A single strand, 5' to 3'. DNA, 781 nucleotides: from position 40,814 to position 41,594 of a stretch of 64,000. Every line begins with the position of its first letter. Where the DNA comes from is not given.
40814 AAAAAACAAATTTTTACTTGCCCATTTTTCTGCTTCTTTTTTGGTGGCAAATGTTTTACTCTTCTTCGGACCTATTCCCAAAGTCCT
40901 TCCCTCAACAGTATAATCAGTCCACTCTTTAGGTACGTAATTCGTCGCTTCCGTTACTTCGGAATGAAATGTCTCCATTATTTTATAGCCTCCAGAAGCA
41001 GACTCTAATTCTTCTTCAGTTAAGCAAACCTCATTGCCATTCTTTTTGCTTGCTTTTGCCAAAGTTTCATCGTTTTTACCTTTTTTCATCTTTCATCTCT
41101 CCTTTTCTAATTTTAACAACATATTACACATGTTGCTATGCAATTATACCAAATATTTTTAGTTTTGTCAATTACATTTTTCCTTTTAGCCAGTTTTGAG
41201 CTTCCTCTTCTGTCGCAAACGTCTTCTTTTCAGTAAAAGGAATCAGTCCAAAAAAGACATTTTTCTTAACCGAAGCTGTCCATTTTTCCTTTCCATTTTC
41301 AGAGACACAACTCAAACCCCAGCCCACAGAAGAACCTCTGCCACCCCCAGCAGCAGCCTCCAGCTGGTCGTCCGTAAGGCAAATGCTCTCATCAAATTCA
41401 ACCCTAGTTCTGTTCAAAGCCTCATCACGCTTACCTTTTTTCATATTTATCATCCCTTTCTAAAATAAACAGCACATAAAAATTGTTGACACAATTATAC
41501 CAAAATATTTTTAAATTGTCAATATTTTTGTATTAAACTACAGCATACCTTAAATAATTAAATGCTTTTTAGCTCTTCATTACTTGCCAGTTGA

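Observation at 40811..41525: Tandem paralogous small proteins with double-glycine-type leaders and duplicated consensus promoters, wedged into the mreBCD-dut core region with no exporter, immunity or modification gene nearby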

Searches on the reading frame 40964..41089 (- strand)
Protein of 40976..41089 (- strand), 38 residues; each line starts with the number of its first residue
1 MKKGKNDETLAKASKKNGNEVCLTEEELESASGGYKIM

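Call 45: search_solved_structures(query=window:40976-41089:-, max_evalue=10, show_alignments=5)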
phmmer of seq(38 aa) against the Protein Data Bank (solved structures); distinct sequences matched with E-value up to 10: 0.

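Call 78: find_homologous_proteins(query=A5, max_evalue=10)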
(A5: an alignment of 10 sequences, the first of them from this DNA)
Query A5 (10 sequences) (42 aa, profile of the alignment): 1 proteins with E <= 10 among 6 candidates.
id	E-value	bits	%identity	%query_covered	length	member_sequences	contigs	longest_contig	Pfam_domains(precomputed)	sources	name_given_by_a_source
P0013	1.9e-13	67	48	74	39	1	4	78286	-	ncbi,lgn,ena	-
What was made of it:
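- Tried and rejected: A leader-only profile search found only a truncated allele (call 78).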

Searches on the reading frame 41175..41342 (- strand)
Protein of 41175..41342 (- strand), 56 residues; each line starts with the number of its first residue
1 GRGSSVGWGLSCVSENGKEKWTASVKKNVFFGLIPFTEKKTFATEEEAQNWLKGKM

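Call 46: predict_structure(alignment_id=A2)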
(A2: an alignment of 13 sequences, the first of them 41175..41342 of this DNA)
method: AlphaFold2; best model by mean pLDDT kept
length: 56 residues; sequences in the alignment: 13
mean_pLDDT: 78.9   pTM: 0.54
mean pLDDT of the five models: 78.9, 77.8, 77.6, 76.1, 74.6
residues with pLDDT >= 90: 13; 70-90: 28; 50-70: 12; < 50: 3
segments of 3 or more residues with pLDDT < 50: 1-3
pLDDT, mean of each block of 10 residues (from residue 1): 65 82 80 74 91 83
secondary structure, 60 per line:
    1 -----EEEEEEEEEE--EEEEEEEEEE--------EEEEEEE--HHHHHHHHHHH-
elements in order: E6-15 E18-27 E36-42 H45-55
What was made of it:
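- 41175..41342 (-): Paralog A core, 56 aa, modelled as three strands plus a C-terminal helix. AlphaFold2 gives mean pLDDT 78.9 with E6-15, E18-27, E36-42, H45-55 (call 46).
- On Class II (unmodified) bacteriocins: The core is predicted to be a globular strand-strand-strand-helix domain (call 46).
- On Arm/AP2-type DNA-binding domain (Pfam PF14657 and relatives): The topology fits (call 46).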

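Call 48: fold_search(model_id=the predicted structure, library=pdb)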
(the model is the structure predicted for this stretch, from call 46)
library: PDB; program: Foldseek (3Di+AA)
matches with E <= 10: 425; with E <= 0.001: 0
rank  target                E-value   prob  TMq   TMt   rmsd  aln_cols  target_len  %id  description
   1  9kby_A                1.8e-01  0.66  0.41  0.05   4.3        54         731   17  Cryo-EM structure of DCL4-Hairpin RNA complex (released 2026-02-18)
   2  3vyy_A                2.0e-01  0.98  0.53  0.37   2.8        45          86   13  Structural insights into RISC assembly facilitated by dsRNA binding domains of human RNA helicase A (DHX9) (released 2013-02-13)
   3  5npg_MODEL_1_A        2.4e-01  0.95  0.49  0.36   3.5        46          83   17  Solution structure of Drosophila melanogaster Loquacious dsRBD1 (released 2017-10-04)
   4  1whq_MODEL_1_A        2.7e-01  0.98  0.56  0.34   2.7        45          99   13  Solution structure of the N-terminal dsRBD from hypothetical protein BAB28848 (released 2004-11-28)
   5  5ztm_A                4.7e-01  0.85  0.54  0.21   5.7        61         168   10  Crystal structure of MLE dsRBDs in complex with roX2 (R2H1) (released 2019-03-06)
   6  8s9i_A                6.0e-01  0.08  0.20  0.06   9.3        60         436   17  Crystal structure of the gp32 C-terminal peptide/Dda/dT8 (released 2023-06-28)
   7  3vyy_B                6.3e-01  0.93  0.55  0.39   2.7        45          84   13  Structural insights into RISC assembly facilitated by dsRNA binding domains of human RNA helicase A (DHX9) (released 2013-02-13)
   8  5woe_MODEL_1_A        6.3e-01  0.38  0.42  0.23   6.6        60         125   20  Solution structure of the sorting nexin 25 phox-homology domain (released 2018-08-08)
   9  2idj_B                6.7e-01  0.60  0.49  0.12   9.1        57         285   16  Crystal Structure of Rat Glycine N-Methyltransferase Apoprotein, Monoclinic Form (released 2006-12-19)
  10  4lid_B                7.1e-01  0.72  0.53  0.37   4.1        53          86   13  A100, A DNA binding scaffold from Sulfolobus spindle-shape virus 1 (released 2014-09-24)
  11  6lvb_B                7.1e-01  0.54  0.42  0.22   5.9        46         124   24  Structure of Dimethylformamidase, tetramer (released 2020-06-03)
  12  2ret_A                7.6e-01  0.30  0.35  0.25   5.4        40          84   20  The crystal structure of a binary complex of two pseudopilins: EpsI and EpsJ from the Type 2 Secretion System of Vibri (released 2008-02-05)
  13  6lvv_B                9.0e-01  0.47  0.42  0.22   5.9        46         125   24  N, N-dimethylformamidase (released 2020-08-12)
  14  8f2r_C                9.0e-01  0.08  0.24  0.12   6.3        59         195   22  Human CCC complex (released 2023-05-24)
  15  8b9k_A                9.6e-01  0.89  0.57  0.04   2.4        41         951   12  Cryo-EM structure of MLE in complex with ADP:AlF4 and SL7modUUC RNA (released 2023-10-18)
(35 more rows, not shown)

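Call 50: fold_search(model_id=the predicted structure, library=viral)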
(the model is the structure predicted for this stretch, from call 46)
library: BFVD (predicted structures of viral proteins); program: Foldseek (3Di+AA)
matches with E <= 10: 1292; with E <= 0.001: 0
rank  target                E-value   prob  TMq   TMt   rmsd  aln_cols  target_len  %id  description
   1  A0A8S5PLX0            1.6e-02  1.00  0.56  0.50   3.0        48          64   23  Uncharacterized protein [Podoviridae sp. ct8mF2]
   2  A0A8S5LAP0            3.5e-02  1.00  0.73  0.33   1.7        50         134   20  Uncharacterized protein [Podoviridae sp. ctBev14]
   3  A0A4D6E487            4.8e-02  1.00  0.55  0.44   2.9        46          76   13  Uncharacterized protein [Streptomyces phage Heather]
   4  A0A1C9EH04            6.1e-02  0.99  0.57  0.39   9.6        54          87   13  Uncharacterized protein [Mycobacterium phage Tonenili]
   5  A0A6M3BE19            8.2e-02  1.00  0.56  0.44   3.2        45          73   31  (no name in the UniProt tables at hand)
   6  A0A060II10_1          8.7e-02  0.99  0.52  0.03   4.7        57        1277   16  RNA-directed RNA polymerase [Penaeid shrimp infectious myonecrosis virus]
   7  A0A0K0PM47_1          1.1e-01  0.98  0.52  0.04   4.4        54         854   17  Polyprotein [Penaeid shrimp infectious myonecrosis virus]
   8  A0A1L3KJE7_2          1.2e-01  1.00  0.64  0.03   3.4        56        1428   18  (no name in the UniProt tables at hand)
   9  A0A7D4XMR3            1.2e-01  0.98  0.54  0.03   4.1        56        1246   14  Polyprotein (Fragment) [PNG bee virus 9]
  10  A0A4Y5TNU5            1.2e-01  0.80  0.42  0.35   4.7        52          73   12  (no name in the UniProt tables at hand)
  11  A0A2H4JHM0            1.2e-01  0.95  0.53  0.42   4.0        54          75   17  Putative integrase [uncultured Caudovirales phage]
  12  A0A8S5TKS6            1.2e-01  0.90  0.45  0.29   7.0        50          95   18  Uncharacterized protein [Podoviridae sp. ctz6O13]
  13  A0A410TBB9            1.4e-01  0.98  0.56  0.26   4.2        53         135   13  Uncharacterized protein [Gordonia phage Rickmore]
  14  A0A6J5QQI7            1.5e-01  0.95  0.50  0.25   5.7        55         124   16  Uncharacterized protein [uncultured Caudovirales phage]
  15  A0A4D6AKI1            1.6e-01  0.98  0.53  0.61   2.7        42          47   24  (no name in the UniProt tables at hand)
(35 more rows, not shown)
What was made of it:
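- In BFVD the best matches are small phage proteins and integrase N-termini (E 0.016-0.36; call 50). The nearest fold neighbours are small uncharacterised phage proteins (call 50).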

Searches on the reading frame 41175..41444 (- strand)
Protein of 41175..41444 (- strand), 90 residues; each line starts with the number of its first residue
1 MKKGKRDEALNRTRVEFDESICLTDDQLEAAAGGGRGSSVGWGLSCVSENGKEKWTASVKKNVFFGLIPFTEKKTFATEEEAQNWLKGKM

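Call 3: search_protein_families(library=pfam, proteins=[window:41175-41444:-], max_evalue=10)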
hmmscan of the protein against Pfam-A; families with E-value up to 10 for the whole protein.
seq(90 aa): 3 families
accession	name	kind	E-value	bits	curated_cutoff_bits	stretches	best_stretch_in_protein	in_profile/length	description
PF07151.18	DUF1391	-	0.014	15.5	27.3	1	69-87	27-45/48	Protein of unknown function (DUF1391)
PF11964.13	SpoIIAA-like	-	0.026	15.7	25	1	52-87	71-106/106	SpoIIAA-like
PF13570.13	Beta-prop_ACSF4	-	0.13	12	133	1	42-75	195-228/329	Beta-alanine-activating enzyme, beta-propeller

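Call 4: search_protein_families(library=ncbifam, proteins=[window:41175-41444:-], max_evalue=10)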
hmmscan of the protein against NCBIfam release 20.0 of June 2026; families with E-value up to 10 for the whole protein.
seq(90 aa): 0 families

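Call 8: find_homologous_proteins(query=window:41175-41444:-, max_evalue=0.01)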
Query seq(90 aa) (90 aa): 8 proteins with E <= 0.01 among 9 candidates.
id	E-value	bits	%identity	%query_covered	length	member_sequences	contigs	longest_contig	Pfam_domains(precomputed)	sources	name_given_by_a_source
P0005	6.7e-48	178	93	99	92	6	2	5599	-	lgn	-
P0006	2.5e-43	164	85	99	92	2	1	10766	-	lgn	-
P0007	2.9e-43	163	88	99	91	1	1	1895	-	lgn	-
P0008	2.0e-40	154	84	99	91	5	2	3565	-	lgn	-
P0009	1.5e-39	151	79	100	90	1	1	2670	-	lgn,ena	-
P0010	5.4e-33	131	71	99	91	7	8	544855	-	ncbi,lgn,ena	-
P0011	2.4e-32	128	70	99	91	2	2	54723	-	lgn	-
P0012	8.6e-32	127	69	99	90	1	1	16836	-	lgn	-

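Call 11: find_encoding_contigs(protein=P0010, flank=10000, max_places=4)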
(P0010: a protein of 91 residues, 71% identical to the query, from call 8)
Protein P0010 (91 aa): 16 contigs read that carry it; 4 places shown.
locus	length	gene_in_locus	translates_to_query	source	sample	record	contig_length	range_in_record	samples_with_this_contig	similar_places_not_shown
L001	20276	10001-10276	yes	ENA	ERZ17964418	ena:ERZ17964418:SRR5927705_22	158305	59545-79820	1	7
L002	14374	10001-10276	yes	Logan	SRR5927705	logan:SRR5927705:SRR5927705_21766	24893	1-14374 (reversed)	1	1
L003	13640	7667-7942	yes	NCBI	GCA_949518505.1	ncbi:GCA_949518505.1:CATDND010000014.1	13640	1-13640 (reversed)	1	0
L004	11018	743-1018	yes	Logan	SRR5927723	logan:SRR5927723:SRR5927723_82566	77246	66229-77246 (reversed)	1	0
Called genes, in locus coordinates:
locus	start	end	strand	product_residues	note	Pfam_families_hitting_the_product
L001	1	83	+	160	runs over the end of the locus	PF00137:ATP-synt_C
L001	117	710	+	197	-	PF01991:vATP-synt_E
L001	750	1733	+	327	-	PF01992:vATP-synt_AC39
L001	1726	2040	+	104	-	PF01990:ATP-synt_F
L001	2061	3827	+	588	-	PF02874:ATP-synt_ab_N, PF16886:ATP-synt_ab_Xtn, PF00006:ATP-synt_ab, PF22919:ATP-synt_VA_C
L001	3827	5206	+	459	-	PF02874:ATP-synt_ab_N (weak), PF00006:ATP-synt_ab, PF22919:ATP-synt_VA_C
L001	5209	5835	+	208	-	PF01813:ATP-synt_D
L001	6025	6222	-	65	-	-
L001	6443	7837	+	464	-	PF01336:tRNA_anti-codon, PF00152:tRNA-synt_2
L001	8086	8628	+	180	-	PF00466:Ribosomal_L10, PF27436:RL10_C (faint)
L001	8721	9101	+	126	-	PF16320:Ribosomal_L12_N, PF00542:Ribosomal_L12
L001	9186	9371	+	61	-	-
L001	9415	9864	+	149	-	PF22769:DCD, PF00692:dUTPase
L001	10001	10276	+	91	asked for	-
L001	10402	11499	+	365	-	PF06723:MreB_Mbl, PF00022:Actin (faint), PF11104:PilM_2 (faint), PF00012:HSP70, PF14450:FtsA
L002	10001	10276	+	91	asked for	-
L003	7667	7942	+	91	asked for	-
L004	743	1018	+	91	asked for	-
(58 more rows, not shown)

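Call 34: find_encoding_contigs(protein=P0011, flank=10000, max_places=2)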
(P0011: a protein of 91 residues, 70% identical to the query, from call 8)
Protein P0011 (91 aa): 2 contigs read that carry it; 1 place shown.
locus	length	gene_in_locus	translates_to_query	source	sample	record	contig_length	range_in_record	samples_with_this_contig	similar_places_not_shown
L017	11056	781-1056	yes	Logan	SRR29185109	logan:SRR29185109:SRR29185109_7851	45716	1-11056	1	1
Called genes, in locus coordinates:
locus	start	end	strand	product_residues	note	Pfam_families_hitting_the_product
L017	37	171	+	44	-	-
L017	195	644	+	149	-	PF22769:DCD, PF00692:dUTPase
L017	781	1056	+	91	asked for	-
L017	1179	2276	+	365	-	PF06723:MreB_Mbl, PF00022:Actin (weak), PF11104:PilM_2 (faint), PF00012:HSP70, PF14450:FtsA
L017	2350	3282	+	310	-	PF04085:MreC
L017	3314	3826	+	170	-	PF04093:MreD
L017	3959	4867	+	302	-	PF01522:Polysacc_deac_1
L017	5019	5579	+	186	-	PF19489:SLT_4 (weak), PF01464:SLT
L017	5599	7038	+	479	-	PF02127:Peptidase_M18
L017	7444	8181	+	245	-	PF00882:Zn_dep_PLPC (weak)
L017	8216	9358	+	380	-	-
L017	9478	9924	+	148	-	PF12773:DZR (weak), PF13240:Zn_Ribbon_1 (weak)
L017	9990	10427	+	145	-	-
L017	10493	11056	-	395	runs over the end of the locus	-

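Call 35: find_encoding_contigs(protein=P0006, flank=10000, max_places=2)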
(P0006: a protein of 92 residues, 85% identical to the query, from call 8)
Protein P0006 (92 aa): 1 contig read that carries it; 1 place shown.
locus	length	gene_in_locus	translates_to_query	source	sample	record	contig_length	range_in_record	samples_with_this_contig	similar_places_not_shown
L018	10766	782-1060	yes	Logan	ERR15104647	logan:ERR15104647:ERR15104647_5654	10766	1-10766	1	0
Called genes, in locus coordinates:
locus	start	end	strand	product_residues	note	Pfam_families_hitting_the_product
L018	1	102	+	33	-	?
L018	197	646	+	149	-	PF22769:DCD, PF00692:dUTPase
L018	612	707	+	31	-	-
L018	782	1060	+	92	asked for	-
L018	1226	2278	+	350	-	PF00022:Actin (weak), PF06277:EutA (faint), PF06723:MreB_Mbl, PF11104:PilM_2 (faint), PF00012:HSP70, PF14450:FtsA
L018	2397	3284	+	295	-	PF04085:MreC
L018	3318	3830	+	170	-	PF04093:MreD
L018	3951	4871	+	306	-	PF01522:Polysacc_deac_1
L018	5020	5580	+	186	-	PF01464:SLT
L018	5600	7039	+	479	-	PF02127:Peptidase_M18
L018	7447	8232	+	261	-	PF00882:Zn_dep_PLPC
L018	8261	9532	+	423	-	-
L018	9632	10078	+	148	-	PF13240:Zn_Ribbon_1 (weak)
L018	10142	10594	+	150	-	-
